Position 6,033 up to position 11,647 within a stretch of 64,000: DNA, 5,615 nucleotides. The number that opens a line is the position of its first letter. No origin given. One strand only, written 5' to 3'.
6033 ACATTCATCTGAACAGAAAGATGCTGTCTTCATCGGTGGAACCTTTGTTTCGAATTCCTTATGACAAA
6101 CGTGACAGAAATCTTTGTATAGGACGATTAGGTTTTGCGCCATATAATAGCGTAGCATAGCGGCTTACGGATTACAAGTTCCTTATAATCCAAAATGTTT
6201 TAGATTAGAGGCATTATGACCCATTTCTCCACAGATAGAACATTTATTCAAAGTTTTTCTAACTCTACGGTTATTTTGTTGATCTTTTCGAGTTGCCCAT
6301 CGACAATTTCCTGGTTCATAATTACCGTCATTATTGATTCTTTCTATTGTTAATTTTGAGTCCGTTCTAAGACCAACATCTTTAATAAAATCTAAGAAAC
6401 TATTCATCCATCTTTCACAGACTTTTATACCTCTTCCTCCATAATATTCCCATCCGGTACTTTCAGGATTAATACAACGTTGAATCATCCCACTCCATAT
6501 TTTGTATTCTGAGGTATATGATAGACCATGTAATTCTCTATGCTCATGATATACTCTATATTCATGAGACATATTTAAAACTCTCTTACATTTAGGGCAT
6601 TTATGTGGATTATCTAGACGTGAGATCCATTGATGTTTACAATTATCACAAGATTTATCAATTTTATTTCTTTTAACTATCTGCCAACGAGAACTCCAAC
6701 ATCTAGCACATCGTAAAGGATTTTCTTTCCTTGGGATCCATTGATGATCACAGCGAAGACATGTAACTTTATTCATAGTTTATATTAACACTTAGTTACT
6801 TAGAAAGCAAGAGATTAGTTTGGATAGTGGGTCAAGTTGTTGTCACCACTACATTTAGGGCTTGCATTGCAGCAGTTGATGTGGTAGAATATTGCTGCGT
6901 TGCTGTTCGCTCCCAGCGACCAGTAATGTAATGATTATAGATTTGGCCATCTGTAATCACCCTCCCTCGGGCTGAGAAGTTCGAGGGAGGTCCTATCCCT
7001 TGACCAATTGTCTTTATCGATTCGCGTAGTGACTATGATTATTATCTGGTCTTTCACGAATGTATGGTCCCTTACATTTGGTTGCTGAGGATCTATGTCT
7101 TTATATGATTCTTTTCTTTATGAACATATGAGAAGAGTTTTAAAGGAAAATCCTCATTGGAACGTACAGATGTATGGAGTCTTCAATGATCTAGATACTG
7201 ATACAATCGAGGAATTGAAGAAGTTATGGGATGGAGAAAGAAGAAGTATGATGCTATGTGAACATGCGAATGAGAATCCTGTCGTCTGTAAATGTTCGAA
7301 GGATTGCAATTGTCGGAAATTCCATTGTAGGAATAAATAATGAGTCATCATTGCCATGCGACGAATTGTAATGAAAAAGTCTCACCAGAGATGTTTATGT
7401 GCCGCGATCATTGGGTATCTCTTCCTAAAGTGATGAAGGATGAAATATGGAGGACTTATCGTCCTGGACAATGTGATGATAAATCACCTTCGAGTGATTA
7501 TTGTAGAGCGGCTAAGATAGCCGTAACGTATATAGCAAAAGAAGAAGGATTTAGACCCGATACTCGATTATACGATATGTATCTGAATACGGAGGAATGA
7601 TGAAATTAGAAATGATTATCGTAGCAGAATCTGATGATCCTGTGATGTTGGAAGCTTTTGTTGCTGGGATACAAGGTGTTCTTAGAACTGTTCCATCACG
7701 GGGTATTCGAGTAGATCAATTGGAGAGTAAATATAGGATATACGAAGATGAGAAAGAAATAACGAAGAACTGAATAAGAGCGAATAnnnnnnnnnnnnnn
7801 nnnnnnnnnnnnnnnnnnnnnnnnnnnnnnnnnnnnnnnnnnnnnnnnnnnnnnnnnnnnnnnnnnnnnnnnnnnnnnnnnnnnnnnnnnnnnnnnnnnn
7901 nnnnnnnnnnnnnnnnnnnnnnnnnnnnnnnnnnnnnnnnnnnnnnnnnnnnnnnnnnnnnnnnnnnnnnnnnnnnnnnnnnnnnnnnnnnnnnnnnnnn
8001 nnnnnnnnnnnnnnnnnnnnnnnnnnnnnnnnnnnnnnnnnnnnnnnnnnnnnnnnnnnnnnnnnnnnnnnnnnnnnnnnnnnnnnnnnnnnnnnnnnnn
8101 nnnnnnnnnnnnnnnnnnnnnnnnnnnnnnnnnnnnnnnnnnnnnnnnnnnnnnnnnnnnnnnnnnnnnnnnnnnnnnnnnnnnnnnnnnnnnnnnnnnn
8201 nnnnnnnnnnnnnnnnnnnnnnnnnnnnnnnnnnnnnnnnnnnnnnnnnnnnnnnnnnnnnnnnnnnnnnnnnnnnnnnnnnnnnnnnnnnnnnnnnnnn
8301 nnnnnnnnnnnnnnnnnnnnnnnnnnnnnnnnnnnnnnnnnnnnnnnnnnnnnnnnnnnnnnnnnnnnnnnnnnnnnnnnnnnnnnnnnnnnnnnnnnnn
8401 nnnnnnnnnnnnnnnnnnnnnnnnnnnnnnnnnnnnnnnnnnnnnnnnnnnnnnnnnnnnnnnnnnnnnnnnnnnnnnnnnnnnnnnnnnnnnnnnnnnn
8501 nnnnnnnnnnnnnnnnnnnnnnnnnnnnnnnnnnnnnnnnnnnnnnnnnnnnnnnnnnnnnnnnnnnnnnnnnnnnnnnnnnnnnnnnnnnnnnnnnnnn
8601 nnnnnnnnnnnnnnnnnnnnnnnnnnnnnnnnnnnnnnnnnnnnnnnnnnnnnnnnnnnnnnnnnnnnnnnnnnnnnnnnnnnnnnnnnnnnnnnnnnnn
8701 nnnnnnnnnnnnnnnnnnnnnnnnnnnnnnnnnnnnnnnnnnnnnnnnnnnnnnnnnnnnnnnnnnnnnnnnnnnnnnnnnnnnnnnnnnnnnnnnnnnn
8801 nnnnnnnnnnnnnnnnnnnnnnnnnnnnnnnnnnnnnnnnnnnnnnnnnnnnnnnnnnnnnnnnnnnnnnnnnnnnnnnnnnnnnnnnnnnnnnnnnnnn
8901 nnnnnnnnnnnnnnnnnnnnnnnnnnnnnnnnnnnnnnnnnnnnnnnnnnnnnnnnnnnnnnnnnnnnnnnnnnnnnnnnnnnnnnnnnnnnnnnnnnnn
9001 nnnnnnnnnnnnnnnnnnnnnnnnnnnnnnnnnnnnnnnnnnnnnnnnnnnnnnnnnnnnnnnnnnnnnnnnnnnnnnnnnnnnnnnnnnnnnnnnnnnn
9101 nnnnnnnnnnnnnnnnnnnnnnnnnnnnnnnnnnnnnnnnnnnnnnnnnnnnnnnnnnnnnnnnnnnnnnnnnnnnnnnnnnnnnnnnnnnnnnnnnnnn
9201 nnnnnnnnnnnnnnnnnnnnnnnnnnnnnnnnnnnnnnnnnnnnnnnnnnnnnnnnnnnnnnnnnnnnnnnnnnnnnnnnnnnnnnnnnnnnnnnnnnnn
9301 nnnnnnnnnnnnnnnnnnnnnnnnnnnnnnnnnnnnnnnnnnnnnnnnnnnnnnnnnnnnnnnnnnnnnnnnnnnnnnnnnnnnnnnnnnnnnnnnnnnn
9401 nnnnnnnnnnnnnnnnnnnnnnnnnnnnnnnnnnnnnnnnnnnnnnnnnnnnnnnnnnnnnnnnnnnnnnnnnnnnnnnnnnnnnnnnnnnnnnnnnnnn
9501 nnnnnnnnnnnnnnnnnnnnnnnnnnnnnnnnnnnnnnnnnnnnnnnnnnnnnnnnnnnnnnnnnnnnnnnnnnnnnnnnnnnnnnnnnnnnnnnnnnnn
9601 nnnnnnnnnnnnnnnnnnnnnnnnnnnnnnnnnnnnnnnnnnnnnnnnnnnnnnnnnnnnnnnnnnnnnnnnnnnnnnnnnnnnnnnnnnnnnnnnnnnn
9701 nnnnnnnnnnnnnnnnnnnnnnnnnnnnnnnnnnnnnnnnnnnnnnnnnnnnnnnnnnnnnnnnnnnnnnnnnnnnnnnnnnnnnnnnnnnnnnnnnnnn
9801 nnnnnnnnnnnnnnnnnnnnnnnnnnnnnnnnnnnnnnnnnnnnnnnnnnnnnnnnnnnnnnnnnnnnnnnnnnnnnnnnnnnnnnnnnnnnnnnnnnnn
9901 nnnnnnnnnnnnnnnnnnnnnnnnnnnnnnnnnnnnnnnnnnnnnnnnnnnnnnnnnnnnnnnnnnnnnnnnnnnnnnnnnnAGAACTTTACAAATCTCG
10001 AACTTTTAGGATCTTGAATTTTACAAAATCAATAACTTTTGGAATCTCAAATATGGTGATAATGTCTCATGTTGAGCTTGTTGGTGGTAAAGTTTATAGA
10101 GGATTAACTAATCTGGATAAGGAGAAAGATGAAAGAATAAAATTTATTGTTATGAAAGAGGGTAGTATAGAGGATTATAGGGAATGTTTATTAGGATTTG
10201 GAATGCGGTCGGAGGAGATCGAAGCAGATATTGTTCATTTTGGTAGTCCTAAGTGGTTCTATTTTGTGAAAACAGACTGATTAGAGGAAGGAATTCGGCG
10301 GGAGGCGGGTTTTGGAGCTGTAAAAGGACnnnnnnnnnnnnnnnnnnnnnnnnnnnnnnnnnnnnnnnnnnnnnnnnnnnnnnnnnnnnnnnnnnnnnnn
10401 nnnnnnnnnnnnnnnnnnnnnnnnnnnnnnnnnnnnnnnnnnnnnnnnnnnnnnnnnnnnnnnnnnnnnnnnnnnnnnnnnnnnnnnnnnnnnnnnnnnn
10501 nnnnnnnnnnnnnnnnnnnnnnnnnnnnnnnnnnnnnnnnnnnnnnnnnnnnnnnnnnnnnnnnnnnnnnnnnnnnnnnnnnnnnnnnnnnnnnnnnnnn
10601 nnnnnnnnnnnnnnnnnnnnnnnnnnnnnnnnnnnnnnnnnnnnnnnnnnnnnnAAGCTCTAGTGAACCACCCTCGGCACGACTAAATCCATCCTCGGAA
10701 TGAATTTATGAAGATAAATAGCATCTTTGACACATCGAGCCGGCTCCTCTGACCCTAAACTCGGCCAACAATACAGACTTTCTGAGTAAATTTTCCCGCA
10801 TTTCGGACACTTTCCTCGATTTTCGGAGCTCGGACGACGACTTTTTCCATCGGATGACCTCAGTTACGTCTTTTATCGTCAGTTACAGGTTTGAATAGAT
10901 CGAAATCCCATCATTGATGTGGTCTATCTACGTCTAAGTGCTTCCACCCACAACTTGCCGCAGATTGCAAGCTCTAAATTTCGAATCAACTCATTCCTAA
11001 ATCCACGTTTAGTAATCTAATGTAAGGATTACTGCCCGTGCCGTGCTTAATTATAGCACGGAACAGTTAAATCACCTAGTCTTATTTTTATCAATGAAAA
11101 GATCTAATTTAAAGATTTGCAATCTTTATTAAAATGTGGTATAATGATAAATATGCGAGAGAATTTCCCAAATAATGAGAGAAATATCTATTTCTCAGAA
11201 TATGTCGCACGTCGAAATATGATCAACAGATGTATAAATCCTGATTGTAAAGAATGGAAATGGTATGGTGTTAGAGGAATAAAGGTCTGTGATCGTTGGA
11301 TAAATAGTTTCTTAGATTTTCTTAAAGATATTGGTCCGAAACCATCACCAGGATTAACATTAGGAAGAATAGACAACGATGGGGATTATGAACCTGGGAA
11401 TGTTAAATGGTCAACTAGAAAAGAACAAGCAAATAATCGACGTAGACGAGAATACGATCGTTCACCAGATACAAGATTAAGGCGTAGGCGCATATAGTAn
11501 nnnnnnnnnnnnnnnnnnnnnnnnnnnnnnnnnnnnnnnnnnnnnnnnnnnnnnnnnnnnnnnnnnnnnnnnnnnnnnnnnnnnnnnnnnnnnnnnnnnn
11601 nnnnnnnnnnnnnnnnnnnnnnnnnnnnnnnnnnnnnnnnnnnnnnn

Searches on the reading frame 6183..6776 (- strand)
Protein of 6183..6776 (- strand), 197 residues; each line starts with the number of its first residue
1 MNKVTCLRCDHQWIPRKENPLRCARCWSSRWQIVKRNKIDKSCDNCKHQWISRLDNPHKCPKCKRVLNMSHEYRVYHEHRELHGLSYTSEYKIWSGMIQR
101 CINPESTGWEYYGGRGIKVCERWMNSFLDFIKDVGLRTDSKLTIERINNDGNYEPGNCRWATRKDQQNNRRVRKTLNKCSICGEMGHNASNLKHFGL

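Call 5: search_protein_families(library=pfam, proteins=[window:6183-6776:-], max_evalue=0.01)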
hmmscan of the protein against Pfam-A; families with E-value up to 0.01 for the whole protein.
window:6183-6776:- (197 aa): 1 family
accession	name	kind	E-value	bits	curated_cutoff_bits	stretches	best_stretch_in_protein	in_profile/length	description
PF01155.25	HypA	-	0.0012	19.2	28.9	0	3-36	70-102/112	Hydrogenase/urease nickel incorporation, metallochaperone, hypA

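Call 9: search_protein_families(library=phrogs, proteins=[window:6183-6776:-], max_evalue=0.01)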
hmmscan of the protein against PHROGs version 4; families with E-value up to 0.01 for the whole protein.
window:6183-6776:- (197 aa): 9 families
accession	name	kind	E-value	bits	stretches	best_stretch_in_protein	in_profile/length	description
phrog_3377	-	DNA, RNA and nucleotide metabolism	6.7e-39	134.8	1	81-185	5-106/196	HNH endonuclease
phrog_374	-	DNA, RNA and nucleotide metabolism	7e-36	125.2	1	41-183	223-364/617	HNH endonuclease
phrog_8790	-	DNA, RNA and nucleotide metabolism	8e-35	121.9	1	72-176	7-109/241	restriction endonuclease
phrog_2081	-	DNA, RNA and nucleotide metabolism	9e-26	92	1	64-194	79-220/433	HNH endonuclease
phrog_953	-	DNA, RNA and nucleotide metabolism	5.5e-08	33.5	1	83-164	217-299/420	HNH endonuclease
phrog_4875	-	unknown function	0.0025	18.9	1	33-72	5-45/77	-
phrog_28742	-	unknown function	0.0074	17.5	0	98-177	31-112/165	-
phrog_29191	-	unknown function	0.0075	16.9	0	36-64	4-31/43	-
phrog_3118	-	DNA, RNA and nucleotide metabolism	0.0092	16.4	0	138-163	65-90/287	HNH endonuclease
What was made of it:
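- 6183..6776 (-): YGGRGI-family gene with N-terminal zinc ribbons and a C-terminal CCHC knuckle. PHROG 3377 E=6.7e-39 (call 9).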

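Call 10: search_protein_families(library=pfam, proteins=[window:6183-6776:-], max_evalue=10)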
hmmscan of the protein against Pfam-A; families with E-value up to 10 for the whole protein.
window:6183-6776:- (197 aa): 12 families
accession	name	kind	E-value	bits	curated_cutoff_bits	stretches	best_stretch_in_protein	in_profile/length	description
PF01155.25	HypA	-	0.0012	19.2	28.9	2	3-36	70-102/112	Hydrogenase/urease nickel incorporation, metallochaperone, hypA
PF22289.1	DmmA-like_C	-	0.035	14.5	27.4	2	43-68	4-29/44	Dimethylamine monooxygenase subunit DmmA-like, C-terminal domain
PF04423.19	Rad50_zn_hook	-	0.07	13.4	24.3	1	49-72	10-34/52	Rad50 zinc hook motif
PF00098.28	zf-CCHC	-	0.17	12.5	20.8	1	177-187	1-11/18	Zinc knuckle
PF12773.13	DZR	-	0.22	12.1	27.3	1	23-72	1-39/45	Double zinc ribbon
PF17207.9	MCM_OB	-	0.53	10.5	24.8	1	39-82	33-80/126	MCM OB domain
PF19134.6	DUF5817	-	1.2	9.7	31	1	43-70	6-34/57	Domain of unknown function (DUF5817)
PF01753.24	zf-MYND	-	2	9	22.7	2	43-66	1-20/39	MYND finger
PF10080.14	FtrD-like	-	3.3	8.3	26.3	0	167-189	25-47/101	Membrane iron-sulfur containing protein FtrD-like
PF22191.2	IBR_1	-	3.6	8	27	1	18-52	1-33/47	IBR domain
PF19335.5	HMBD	-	5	7.6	23.6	1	55-65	13-23/28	Heavy metal binding domain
PF18912.6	DZR_2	-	6.1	7.2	27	0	41-67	22-46/56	Double zinc ribbon domain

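Call 25: search_solved_structures(query=window:6183-6776:-, max_evalue=10, show_alignments=2)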
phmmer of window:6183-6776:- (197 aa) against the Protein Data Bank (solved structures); distinct sequences matched with E-value up to 10: 2.
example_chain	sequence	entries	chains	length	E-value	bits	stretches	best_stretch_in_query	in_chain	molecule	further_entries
1mey_C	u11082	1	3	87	0.11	15.4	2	40-72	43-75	CONSENSUS ZINC FINGER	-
2yu5_A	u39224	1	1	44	0.26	14.1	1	55-80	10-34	Zinc finger protein 473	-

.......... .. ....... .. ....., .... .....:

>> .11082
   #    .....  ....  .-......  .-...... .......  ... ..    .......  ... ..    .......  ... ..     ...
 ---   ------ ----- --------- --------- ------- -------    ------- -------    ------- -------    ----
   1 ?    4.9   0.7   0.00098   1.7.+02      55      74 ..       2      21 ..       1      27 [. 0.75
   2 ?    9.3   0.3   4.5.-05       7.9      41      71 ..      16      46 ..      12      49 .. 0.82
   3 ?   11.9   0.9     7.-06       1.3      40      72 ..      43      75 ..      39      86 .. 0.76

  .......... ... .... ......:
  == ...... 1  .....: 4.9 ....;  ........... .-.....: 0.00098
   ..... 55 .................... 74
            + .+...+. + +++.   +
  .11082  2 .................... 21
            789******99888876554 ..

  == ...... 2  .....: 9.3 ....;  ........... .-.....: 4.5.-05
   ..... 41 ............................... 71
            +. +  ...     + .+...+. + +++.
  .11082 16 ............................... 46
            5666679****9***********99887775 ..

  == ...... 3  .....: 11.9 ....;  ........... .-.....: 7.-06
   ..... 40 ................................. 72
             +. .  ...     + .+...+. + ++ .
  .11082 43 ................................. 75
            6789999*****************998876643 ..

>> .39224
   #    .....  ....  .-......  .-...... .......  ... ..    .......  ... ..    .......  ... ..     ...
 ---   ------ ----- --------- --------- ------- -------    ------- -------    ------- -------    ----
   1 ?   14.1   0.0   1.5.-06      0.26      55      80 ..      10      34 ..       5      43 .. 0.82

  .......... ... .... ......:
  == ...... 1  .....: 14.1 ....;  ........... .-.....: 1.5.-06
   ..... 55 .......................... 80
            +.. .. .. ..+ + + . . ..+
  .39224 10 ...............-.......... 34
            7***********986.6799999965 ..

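Call 83: search_protein_families(library=ncbifam, proteins=[window:6183-6776:-], max_evalue=0.01)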
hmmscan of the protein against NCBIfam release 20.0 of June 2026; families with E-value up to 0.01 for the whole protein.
window:6183-6776:- (197 aa): 0 families

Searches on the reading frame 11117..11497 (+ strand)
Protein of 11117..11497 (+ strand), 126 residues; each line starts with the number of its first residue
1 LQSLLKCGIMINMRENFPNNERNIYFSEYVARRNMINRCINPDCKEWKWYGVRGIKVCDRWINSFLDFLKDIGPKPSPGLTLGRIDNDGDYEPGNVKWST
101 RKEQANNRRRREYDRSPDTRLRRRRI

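Call 5: search_protein_families(library=pfam, proteins=[window:11117-11497:+], max_evalue=0.01)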
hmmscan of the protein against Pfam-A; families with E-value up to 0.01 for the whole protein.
window:11117-11497:+ (126 aa): 0 families

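Call 9: search_protein_families(library=phrogs, proteins=[window:11117-11497:+], max_evalue=0.01)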
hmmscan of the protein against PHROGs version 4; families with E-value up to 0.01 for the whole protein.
window:11117-11497:+ (126 aa): 6 families
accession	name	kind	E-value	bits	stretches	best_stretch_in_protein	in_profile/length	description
phrog_3377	-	DNA, RNA and nucleotide metabolism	1.2e-34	120.9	1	29-111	15-97/196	HNH endonuclease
phrog_374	-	DNA, RNA and nucleotide metabolism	4.1e-29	102.8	1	27-111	271-355/617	HNH endonuclease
phrog_8790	-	DNA, RNA and nucleotide metabolism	4e-28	100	1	27-112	24-107/241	restriction endonuclease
phrog_2081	-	DNA, RNA and nucleotide metabolism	2.7e-22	80.5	1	7-114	82-201/433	HNH endonuclease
phrog_28742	-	unknown function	8.8e-05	23.7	1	9-108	7-105/165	-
phrog_953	-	DNA, RNA and nucleotide metabolism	0.00013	22.4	1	19-82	215-276/420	HNH endonuclease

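Call 10: search_protein_families(library=pfam, proteins=[window:11117-11497:+], max_evalue=10)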
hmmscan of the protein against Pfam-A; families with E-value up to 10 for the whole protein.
window:11117-11497:+ (126 aa): 2 families
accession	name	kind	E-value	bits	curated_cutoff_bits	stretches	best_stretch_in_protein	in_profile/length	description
PF21000.2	RMI1_N_N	-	0.09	13.9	23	1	54-71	6-23/49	RMI1, N-terminal helical domain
PF08191.17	LRR_adjacent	-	0.12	13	21.8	1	85-102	9-26/57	LRR adjacent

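Call 83: search_protein_families(library=ncbifam, proteins=[window:11117-11497:+], max_evalue=0.01)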
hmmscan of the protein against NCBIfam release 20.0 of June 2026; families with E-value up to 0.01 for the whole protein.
window:11117-11497:+ (126 aa): 0 families
